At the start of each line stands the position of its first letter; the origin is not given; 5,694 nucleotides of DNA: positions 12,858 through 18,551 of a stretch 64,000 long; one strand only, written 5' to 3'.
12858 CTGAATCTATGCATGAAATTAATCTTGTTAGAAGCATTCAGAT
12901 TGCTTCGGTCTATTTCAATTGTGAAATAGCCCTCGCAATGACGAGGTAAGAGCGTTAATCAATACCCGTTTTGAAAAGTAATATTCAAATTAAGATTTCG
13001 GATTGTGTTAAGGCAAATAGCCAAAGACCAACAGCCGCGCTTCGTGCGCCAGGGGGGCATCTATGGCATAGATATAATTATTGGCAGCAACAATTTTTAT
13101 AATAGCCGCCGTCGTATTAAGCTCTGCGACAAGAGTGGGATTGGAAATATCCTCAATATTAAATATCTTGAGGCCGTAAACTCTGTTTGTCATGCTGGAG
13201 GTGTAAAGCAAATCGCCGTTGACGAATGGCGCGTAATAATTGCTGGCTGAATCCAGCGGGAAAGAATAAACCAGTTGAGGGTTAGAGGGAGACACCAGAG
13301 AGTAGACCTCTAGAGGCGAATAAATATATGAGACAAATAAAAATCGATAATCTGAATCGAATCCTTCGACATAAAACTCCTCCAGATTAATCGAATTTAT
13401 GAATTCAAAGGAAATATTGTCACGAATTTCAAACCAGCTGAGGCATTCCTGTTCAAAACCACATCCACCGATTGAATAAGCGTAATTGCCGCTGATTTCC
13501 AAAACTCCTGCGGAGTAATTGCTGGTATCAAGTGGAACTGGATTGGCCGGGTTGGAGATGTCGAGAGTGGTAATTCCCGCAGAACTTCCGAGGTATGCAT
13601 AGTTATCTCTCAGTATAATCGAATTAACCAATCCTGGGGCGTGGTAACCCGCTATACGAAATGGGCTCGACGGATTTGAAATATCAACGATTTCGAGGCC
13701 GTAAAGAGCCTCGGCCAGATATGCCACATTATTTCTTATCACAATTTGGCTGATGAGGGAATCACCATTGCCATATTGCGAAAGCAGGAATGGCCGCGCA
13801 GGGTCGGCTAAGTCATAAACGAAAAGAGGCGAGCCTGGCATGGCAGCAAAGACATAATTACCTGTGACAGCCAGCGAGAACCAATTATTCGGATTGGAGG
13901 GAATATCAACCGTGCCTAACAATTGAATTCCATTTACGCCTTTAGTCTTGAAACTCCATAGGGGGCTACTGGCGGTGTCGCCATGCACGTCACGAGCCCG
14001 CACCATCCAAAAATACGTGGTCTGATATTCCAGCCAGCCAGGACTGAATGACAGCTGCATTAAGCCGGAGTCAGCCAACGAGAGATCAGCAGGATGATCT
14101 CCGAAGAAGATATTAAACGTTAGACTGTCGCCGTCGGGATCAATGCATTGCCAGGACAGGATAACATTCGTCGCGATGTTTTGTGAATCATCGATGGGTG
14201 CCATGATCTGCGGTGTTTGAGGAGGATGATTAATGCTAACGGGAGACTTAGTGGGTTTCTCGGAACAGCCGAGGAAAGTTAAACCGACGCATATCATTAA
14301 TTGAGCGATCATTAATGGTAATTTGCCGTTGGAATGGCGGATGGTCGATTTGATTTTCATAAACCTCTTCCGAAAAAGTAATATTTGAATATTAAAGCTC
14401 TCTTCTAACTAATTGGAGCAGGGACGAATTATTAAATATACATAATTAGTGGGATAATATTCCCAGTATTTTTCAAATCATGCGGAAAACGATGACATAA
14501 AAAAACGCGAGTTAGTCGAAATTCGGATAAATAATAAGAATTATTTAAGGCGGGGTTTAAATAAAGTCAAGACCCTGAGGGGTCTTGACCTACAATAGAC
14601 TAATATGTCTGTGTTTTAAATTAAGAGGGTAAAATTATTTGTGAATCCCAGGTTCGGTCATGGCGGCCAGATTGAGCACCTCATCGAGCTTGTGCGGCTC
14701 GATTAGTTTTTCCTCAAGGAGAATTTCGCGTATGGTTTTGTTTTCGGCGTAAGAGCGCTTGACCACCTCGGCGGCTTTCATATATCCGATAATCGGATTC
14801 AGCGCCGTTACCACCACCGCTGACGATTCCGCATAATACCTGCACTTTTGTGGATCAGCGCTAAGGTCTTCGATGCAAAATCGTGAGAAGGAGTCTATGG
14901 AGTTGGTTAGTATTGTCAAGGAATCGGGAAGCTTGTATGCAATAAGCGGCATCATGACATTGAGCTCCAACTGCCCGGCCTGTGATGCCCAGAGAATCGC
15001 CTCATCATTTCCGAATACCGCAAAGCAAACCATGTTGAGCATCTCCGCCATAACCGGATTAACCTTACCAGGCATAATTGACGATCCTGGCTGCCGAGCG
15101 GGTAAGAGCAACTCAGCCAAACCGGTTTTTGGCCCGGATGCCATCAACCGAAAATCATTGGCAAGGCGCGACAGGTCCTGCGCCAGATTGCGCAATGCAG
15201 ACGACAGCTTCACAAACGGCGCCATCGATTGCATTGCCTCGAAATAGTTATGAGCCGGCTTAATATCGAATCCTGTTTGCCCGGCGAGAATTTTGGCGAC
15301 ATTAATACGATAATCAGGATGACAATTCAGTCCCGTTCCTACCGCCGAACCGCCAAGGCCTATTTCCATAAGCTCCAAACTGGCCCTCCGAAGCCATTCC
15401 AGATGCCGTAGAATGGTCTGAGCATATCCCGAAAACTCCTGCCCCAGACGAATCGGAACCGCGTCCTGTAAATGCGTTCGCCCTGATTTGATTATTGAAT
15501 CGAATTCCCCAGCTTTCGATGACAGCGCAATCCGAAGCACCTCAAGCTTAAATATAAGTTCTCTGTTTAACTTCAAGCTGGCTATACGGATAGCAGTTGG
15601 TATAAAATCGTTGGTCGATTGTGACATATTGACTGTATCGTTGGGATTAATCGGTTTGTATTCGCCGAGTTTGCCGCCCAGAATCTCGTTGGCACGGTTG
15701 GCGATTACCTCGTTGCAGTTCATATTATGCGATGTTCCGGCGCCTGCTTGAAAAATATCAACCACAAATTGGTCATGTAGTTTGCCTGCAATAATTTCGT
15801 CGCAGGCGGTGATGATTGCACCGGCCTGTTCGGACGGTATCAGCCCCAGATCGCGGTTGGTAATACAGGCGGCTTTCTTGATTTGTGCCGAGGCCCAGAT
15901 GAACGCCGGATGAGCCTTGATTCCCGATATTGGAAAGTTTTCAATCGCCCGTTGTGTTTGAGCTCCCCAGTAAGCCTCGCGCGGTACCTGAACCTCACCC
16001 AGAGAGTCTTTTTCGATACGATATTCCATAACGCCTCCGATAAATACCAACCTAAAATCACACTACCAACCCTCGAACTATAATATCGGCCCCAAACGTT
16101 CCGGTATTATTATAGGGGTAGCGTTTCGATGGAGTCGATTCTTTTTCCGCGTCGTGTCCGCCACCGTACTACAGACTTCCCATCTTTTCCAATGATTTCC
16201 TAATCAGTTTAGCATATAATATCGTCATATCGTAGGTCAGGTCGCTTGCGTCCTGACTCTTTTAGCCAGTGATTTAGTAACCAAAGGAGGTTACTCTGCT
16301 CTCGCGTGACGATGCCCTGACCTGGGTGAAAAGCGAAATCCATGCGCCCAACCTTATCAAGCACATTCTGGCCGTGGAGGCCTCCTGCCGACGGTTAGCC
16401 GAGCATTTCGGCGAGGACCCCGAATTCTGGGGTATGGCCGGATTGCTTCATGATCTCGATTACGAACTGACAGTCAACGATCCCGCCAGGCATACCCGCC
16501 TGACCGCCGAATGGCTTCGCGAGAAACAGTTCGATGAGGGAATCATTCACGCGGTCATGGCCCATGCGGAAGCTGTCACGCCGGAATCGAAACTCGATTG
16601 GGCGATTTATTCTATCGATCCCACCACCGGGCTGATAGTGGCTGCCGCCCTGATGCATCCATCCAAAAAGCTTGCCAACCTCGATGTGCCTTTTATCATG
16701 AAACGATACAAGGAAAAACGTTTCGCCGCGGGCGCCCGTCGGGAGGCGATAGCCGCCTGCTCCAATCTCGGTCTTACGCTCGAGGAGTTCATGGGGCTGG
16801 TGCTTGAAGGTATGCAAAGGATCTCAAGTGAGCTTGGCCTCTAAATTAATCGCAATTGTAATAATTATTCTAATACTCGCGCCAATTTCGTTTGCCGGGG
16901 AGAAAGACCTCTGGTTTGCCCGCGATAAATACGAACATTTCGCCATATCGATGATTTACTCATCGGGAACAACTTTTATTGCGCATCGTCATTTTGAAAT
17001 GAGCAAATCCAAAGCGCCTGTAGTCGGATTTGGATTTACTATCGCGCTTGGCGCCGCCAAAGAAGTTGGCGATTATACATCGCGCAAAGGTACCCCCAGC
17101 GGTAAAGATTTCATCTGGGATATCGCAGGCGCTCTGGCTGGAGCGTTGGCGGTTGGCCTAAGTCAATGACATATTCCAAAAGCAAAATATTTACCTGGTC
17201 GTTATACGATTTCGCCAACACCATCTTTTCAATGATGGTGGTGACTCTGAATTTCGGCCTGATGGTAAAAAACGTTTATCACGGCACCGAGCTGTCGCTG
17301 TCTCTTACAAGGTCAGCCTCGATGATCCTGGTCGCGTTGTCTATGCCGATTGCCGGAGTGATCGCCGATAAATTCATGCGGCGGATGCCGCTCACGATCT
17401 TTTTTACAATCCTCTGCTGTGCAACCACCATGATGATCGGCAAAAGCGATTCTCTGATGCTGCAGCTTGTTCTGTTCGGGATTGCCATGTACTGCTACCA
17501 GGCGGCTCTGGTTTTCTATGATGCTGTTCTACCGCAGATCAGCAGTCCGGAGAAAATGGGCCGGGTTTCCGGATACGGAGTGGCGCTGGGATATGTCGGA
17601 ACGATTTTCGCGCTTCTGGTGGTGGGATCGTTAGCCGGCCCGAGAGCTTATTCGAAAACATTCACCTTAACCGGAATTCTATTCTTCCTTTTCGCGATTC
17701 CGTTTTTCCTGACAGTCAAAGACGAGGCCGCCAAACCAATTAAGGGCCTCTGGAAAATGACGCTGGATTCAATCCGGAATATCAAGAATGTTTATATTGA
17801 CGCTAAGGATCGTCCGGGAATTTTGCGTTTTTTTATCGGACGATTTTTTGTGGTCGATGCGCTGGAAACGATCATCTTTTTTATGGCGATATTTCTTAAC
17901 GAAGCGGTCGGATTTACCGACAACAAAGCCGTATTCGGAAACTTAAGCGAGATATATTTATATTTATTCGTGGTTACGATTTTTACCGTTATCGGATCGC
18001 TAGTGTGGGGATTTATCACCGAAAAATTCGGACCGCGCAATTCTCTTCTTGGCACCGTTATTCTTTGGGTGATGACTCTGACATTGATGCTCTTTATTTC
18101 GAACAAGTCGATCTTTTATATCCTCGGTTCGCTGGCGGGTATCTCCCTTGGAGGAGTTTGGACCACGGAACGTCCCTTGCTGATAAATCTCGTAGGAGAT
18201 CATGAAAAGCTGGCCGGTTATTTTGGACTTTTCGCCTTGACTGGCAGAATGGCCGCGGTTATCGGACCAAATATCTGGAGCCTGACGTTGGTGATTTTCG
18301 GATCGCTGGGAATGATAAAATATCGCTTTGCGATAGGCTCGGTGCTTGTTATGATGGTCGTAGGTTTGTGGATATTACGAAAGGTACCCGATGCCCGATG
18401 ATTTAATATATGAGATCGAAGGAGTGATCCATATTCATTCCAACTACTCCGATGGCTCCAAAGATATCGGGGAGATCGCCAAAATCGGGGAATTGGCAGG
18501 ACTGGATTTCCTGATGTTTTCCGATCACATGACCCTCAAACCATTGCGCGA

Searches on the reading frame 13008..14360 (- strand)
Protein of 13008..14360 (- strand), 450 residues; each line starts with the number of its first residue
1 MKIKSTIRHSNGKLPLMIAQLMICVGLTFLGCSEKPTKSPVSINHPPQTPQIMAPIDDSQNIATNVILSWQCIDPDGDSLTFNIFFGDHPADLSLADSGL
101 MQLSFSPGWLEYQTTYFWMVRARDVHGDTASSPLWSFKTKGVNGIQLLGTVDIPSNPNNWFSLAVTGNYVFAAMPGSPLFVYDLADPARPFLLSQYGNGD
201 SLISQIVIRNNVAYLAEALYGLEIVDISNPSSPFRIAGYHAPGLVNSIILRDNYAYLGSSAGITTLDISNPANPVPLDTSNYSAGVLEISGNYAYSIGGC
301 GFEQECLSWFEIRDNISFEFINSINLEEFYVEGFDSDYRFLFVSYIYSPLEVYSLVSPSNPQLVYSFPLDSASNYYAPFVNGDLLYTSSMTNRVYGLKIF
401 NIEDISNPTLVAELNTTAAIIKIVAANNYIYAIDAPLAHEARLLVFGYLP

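Call 18: search_protein_families(library=pfam, proteins=[window:13008-14360:-], max_evalue=0.001)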
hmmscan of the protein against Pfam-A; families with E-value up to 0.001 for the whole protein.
window:13008-14360:- (450 aa): 1 family
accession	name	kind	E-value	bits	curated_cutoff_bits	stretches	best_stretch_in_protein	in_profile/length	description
PF08309.17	LVIVD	-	6.7e-17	61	20.2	2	205-234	6-35/42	LVIVD repeat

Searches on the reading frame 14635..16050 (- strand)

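Call 18: search_protein_families(library=pfam, proteins=[window:14635-16050:-], max_evalue=0.001)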
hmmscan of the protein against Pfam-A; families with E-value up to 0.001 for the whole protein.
window:14635-16050:- (471 aa): 2 families
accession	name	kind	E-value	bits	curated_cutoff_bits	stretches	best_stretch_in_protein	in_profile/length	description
PF00206.25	Lyase_1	-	2.4e-92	310.1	27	1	18-347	1-312/312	Lyase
PF10415.14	FumaraseC_C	-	2.1e-18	66.9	32.5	1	414-466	2-54/54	Fumarase C C-terminus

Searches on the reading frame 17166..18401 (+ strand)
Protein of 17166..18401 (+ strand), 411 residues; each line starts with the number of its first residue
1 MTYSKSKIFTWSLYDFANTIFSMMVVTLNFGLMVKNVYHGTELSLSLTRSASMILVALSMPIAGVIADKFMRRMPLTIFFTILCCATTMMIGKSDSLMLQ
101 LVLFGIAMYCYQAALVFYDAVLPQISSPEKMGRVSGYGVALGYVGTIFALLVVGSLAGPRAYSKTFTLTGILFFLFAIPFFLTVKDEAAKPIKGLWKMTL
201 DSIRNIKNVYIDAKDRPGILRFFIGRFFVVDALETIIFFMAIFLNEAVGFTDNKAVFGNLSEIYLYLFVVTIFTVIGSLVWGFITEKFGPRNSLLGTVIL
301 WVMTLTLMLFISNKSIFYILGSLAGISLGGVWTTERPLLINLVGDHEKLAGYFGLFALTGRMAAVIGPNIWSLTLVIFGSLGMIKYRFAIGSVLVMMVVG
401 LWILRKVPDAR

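Call 18: search_protein_families(library=pfam, proteins=[window:17166-18401:+], max_evalue=0.001)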
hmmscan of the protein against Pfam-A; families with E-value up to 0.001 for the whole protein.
window:17166-18401:+ (411 aa): 3 families
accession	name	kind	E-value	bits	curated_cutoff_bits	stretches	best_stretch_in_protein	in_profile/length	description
PF11700.14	ATG22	-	6.5e-28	98.1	24.1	2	132-404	191-469/482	Vacuole effluxer Atg22 like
PF07690.21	MFS_1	-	2.4e-24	86.4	33.4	2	20-251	6-235/347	Major Facilitator Superfamily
PF12832.13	MFS_1_like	-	1.1e-07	31.7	25.2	1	52-252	43-246/373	MFS_1 like family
